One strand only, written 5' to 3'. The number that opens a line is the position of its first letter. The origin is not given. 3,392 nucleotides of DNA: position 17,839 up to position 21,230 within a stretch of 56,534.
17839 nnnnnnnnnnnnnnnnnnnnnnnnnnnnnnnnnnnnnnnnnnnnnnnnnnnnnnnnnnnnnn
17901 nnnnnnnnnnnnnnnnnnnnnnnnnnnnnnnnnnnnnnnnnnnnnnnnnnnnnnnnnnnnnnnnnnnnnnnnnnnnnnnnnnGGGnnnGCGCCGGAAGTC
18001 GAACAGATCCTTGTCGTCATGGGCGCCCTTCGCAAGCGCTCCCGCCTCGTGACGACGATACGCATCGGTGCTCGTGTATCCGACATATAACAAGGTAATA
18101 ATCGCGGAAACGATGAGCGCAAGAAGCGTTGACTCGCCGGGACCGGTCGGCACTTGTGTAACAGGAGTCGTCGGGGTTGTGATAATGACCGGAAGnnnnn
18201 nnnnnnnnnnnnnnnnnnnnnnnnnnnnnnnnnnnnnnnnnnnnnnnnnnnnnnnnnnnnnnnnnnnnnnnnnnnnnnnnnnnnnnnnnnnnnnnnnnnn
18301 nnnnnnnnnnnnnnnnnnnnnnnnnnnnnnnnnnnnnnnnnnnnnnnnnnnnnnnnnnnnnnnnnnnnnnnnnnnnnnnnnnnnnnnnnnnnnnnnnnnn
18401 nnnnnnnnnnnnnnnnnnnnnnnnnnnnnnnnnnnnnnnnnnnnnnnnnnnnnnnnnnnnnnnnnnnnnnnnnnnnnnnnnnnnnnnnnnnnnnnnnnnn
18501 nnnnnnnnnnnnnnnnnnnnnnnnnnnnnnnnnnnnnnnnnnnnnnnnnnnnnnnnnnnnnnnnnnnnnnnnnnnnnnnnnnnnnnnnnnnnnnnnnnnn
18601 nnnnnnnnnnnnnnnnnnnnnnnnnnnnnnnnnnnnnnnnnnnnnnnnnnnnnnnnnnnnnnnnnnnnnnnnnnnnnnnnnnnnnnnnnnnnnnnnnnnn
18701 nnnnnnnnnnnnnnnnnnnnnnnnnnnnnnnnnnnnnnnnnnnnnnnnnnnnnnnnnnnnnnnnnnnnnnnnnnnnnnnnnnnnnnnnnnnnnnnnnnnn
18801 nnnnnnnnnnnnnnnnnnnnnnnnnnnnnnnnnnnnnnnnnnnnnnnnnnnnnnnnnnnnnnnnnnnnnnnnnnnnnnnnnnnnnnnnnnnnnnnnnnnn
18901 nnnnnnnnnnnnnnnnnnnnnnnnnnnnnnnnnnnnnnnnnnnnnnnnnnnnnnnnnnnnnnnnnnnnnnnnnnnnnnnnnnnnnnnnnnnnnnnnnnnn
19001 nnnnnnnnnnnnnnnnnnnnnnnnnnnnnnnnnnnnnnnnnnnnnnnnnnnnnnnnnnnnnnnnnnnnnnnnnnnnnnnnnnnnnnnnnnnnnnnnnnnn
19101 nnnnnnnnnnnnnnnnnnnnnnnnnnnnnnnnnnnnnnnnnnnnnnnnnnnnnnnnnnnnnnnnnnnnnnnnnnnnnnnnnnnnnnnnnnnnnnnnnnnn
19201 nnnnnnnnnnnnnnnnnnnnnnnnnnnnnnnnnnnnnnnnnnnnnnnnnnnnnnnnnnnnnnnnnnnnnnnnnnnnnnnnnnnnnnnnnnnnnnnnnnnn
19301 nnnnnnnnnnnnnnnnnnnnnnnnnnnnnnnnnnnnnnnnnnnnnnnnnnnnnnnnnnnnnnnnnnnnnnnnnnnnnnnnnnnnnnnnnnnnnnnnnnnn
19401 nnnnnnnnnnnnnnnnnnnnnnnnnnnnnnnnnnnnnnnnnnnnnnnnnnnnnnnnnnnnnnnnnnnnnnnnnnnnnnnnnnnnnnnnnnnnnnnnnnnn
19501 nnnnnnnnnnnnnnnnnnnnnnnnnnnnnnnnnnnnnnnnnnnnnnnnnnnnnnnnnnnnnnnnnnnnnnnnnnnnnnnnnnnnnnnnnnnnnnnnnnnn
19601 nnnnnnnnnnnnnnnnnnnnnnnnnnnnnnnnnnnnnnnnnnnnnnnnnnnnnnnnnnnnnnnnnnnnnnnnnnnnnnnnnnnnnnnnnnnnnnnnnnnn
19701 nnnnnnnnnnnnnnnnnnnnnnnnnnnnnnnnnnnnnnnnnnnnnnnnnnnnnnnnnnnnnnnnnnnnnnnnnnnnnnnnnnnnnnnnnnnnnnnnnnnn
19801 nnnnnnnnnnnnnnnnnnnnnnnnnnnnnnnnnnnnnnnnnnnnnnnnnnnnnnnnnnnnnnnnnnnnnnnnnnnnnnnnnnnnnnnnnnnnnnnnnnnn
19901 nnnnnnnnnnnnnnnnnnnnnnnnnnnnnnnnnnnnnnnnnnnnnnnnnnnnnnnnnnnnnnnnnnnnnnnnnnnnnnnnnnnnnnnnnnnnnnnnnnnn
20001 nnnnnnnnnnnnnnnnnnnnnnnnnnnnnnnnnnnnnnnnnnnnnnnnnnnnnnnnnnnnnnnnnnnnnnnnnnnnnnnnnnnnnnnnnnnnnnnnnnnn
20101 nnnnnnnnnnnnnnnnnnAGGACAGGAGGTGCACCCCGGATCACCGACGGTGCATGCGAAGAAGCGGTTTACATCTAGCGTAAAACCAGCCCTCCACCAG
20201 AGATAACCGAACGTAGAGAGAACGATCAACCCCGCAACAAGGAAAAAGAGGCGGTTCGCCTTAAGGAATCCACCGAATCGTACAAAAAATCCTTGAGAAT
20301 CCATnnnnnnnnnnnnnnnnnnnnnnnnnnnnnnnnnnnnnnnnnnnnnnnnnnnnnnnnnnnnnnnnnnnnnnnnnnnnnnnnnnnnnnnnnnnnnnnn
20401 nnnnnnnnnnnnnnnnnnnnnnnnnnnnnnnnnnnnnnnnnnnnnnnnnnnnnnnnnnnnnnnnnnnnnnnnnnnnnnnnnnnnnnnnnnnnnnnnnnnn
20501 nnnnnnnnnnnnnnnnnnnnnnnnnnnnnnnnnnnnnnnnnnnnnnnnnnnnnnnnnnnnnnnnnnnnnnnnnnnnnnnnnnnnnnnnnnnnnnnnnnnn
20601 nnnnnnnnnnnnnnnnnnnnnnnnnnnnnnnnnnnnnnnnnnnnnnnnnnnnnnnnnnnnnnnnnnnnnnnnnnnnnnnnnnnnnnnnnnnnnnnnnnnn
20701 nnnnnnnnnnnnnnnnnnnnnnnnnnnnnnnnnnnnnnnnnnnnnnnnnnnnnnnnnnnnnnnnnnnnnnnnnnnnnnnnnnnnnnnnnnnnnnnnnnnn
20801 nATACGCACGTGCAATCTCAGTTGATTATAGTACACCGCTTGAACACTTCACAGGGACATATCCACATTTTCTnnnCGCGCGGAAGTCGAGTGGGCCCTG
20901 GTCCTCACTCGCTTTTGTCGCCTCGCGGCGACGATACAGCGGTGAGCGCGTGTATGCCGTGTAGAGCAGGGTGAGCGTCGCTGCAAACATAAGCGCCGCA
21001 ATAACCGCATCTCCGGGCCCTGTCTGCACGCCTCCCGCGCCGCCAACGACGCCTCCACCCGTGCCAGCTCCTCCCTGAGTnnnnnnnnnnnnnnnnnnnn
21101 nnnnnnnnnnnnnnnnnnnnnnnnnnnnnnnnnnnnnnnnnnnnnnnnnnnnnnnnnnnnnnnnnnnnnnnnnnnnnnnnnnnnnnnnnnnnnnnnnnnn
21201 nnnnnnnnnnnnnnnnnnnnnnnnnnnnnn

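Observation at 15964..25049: Sortase operon whose four substrates carry a non-LPXTG signal, V(Q/P)TGP(G/A)(D/E), with a long conserved cytoplasmic tail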

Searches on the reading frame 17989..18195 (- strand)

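Call 5: search_protein_families(library=ncbifam, proteins=[window:17989-18195:-], max_evalue=10)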
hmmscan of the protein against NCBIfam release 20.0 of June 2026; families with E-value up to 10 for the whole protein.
seq(69 aa): 1 family
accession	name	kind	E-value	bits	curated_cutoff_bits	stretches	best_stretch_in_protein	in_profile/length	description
TIGR02460.1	osmo_MPGsynth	equivalog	0.013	14.5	351.2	1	13-46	140-173/383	mannosyl-3-phosphoglycerate synthase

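Call 6: search_protein_families(library=pfam, proteins=[window:17989-18195:-], max_evalue=10)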
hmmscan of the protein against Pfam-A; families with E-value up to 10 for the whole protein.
seq(69 aa): 3 families
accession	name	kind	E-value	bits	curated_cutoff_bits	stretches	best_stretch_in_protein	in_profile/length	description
PF11391.13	DUF2798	-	0.017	15.6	23.5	1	22-42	4-24/59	Protein of unknown function (DUF2798)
PF09488.16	Osmo_MPGsynth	-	0.066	12.5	27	1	13-46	139-172/381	Mannosyl-3-phosphoglycerate synthase (osmo_MPGsynth)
PF09928.14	DUF2160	-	0.14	12.9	28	1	13-46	38-71/88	Predicted small integral membrane protein (DUF2160)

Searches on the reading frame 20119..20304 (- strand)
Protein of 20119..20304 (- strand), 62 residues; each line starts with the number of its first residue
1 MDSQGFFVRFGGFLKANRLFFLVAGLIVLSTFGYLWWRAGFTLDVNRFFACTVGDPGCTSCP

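Call 60: search_protein_families(library=ncbifam, proteins=[window:20119-20304:-], max_evalue=1)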
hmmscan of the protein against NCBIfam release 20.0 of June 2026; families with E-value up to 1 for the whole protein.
seq(62 aa): 1 family
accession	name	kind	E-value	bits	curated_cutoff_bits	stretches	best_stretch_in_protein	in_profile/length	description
TIGR00145.1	TIGR00145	subfamily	0.14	11.7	303.8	1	22-52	156-186/282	EfeU/Ftr1 family ferrous iron transporter subunit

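Call 61: search_protein_families(library=pfam, proteins=[window:20119-20304:-], max_evalue=1)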
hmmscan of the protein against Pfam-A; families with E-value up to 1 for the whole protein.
seq(62 aa): 2 families
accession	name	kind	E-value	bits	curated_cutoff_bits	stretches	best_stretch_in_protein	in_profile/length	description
PF19213.5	CoV_NSP6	-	0.055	14.1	25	1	11-54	177-213/263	Coronavirus replicase NSP6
PF19723.4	DUF6216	-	0.23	11.1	27.3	1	20-40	13-33/270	Family of unknown function (DUF6216)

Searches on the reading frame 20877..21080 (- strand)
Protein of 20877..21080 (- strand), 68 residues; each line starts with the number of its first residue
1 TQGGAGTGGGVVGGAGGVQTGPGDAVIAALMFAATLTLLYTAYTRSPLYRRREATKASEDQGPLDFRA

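Call 5: search_protein_families(library=ncbifam, proteins=[window:20877-21080:-], max_evalue=10)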
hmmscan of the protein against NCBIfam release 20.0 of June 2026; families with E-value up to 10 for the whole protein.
seq(68 aa): 2 families
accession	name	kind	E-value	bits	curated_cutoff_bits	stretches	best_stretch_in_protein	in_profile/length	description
NF009224.0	PRK12574.1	equivalog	1.8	9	171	1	21-44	33-56/141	monovalent cation/H+ antiporter subunit B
NF033893.1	pheromone_ipd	equivalog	5.2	7.4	33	1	27-38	8-19/21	peptide pheromone inhibitor Ipd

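Call 6: search_protein_families(library=pfam, proteins=[window:20877-21080:-], max_evalue=10)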
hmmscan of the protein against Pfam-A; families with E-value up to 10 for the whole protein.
seq(68 aa): 0 families
